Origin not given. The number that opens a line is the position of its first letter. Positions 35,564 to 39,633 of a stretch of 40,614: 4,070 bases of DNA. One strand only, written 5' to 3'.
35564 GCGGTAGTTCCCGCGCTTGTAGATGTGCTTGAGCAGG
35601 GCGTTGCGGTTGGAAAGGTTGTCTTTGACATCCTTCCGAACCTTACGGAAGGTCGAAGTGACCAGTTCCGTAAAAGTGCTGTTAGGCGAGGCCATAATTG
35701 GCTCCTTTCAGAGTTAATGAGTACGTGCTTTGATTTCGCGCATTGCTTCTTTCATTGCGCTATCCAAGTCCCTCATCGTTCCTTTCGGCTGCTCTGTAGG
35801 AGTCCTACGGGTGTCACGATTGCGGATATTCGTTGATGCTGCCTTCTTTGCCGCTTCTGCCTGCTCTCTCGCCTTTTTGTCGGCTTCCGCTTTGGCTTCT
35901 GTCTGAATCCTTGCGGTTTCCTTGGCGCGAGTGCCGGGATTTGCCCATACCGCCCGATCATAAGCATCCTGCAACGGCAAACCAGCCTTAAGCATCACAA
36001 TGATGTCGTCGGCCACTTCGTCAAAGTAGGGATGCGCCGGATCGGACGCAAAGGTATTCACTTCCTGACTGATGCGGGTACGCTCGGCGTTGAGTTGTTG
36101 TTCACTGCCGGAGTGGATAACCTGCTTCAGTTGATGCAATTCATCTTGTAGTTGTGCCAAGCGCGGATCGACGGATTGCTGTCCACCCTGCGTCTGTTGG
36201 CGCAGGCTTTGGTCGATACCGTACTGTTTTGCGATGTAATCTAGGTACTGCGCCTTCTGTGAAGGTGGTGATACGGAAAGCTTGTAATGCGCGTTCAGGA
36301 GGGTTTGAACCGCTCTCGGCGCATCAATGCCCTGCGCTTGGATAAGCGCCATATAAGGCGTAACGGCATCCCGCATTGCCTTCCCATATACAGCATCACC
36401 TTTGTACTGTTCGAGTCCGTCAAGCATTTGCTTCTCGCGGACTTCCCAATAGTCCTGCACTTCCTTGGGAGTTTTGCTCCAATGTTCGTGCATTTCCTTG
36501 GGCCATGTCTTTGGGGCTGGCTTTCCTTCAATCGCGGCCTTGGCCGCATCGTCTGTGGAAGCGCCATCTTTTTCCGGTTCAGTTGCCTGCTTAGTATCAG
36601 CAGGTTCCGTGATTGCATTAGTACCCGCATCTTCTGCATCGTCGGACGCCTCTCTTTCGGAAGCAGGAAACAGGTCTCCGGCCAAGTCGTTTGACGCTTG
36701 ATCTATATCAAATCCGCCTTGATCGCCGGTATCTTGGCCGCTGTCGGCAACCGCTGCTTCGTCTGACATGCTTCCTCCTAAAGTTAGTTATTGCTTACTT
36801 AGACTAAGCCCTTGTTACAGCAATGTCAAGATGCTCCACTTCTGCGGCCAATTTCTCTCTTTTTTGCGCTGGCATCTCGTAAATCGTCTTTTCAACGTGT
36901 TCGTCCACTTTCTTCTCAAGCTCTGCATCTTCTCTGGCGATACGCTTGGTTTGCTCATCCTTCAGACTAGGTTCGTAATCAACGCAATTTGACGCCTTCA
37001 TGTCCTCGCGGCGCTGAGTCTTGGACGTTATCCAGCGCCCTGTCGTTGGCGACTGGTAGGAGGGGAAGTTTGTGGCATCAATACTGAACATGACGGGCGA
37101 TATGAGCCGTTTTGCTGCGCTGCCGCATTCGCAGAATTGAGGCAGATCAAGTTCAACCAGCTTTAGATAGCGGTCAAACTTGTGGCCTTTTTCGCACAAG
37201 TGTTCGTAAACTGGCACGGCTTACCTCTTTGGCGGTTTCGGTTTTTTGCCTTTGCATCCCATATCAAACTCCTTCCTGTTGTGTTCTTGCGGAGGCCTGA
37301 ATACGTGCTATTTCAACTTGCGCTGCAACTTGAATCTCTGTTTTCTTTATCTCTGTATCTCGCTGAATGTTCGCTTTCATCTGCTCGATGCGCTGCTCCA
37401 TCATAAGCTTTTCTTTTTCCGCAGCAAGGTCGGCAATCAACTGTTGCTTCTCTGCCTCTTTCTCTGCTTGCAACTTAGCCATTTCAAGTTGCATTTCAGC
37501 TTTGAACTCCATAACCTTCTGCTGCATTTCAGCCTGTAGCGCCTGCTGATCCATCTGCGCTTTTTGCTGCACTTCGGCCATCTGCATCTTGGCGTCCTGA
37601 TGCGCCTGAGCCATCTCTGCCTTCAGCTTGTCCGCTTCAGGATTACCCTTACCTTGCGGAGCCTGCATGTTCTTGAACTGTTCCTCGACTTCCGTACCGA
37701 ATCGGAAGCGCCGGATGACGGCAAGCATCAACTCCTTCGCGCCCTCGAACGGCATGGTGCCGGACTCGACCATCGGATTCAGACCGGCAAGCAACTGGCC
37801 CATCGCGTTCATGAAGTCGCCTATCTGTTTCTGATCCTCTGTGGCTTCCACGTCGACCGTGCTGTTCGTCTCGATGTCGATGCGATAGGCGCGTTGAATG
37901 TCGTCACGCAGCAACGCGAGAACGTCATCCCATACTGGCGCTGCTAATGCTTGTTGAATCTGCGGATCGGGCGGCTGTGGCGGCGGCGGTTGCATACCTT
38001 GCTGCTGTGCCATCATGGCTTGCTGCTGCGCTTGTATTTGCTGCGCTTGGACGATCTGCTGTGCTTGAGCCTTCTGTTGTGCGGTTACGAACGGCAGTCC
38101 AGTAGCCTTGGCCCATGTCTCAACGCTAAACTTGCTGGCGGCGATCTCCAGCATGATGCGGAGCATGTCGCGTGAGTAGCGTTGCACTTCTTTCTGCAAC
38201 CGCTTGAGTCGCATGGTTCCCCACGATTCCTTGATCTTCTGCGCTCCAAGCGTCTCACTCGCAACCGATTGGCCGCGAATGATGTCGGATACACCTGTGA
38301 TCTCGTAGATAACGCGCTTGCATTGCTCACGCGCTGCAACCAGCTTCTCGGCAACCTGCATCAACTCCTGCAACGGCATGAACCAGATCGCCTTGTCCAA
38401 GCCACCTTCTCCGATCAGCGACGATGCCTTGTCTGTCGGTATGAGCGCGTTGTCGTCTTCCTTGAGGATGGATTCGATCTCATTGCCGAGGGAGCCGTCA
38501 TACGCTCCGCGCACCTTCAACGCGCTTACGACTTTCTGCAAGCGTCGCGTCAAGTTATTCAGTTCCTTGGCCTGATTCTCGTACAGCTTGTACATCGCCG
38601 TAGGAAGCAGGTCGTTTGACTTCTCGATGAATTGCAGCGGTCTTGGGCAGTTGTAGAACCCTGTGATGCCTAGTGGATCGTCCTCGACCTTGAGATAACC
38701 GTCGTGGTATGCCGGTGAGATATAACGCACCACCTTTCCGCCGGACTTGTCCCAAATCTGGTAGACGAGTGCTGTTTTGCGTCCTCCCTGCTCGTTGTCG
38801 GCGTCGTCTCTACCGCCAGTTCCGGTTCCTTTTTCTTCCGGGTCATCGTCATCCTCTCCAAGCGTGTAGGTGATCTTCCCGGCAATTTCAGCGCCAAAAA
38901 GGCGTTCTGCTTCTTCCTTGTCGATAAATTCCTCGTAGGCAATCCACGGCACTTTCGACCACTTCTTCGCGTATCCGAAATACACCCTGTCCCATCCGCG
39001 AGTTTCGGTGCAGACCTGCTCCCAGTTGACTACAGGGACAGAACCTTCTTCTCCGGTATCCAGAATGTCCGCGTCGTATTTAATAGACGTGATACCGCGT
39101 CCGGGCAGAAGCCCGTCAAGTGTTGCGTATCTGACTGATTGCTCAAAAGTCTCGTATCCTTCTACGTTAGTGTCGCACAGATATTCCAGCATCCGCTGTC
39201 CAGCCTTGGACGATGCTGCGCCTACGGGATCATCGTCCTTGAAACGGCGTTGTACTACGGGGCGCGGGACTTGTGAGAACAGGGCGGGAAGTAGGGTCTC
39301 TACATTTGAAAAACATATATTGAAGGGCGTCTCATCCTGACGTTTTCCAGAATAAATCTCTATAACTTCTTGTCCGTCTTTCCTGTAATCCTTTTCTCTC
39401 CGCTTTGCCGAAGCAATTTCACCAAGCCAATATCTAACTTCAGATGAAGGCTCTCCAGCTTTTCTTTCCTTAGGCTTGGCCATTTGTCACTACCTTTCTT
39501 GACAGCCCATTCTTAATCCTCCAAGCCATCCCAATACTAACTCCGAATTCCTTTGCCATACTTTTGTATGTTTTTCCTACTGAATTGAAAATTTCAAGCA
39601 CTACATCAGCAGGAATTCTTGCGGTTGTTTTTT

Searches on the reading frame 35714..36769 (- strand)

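Call 8: search_protein_families(library=pfam, proteins=[window:35714-36769:-], max_evalue=0.01)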
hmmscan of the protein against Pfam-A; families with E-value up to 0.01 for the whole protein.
window:35714-36769:- (351 aa): 1 family
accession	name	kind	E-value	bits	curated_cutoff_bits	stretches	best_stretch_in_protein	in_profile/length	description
PF14357.11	DUF4404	-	0.0085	17.2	27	1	189-261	8-79/83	Domain of unknown function (DUF4404)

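Call 66: search_protein_families(library=phrogs, proteins=[window:35714-36769:-], max_evalue=0.001)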
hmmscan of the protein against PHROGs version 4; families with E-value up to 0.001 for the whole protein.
window:35714-36769:- (351 aa): 0 families

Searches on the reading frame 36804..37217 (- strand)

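Call 86: search_protein_families(library=pfam, proteins=[window:36804-37217:-], max_evalue=0.01)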
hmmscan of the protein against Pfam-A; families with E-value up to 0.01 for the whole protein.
window:36804-37217:- (137 aa): 1 family
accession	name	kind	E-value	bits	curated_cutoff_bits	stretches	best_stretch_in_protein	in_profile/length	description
PF09723.15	Zn_ribbon_8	-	1.7e-05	25.2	34.4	1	1-39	1-41/41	Zinc ribbon domain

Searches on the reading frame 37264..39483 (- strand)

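Call 86: search_protein_families(library=pfam, proteins=[window:37264-39483:-], max_evalue=0.01)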
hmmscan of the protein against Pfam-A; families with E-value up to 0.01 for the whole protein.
window:37264-39483:- (739 aa): 0 families

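Call 87: search_protein_families(library=phrogs, proteins=[window:37264-39483:-], max_evalue=0.001)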
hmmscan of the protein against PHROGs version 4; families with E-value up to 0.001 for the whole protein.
window:37264-39483:- (739 aa): 1 family
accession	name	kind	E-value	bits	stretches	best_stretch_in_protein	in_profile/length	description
phrog_12082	-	head and packaging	1.9e-148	497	1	7-711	12-713/715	portal protein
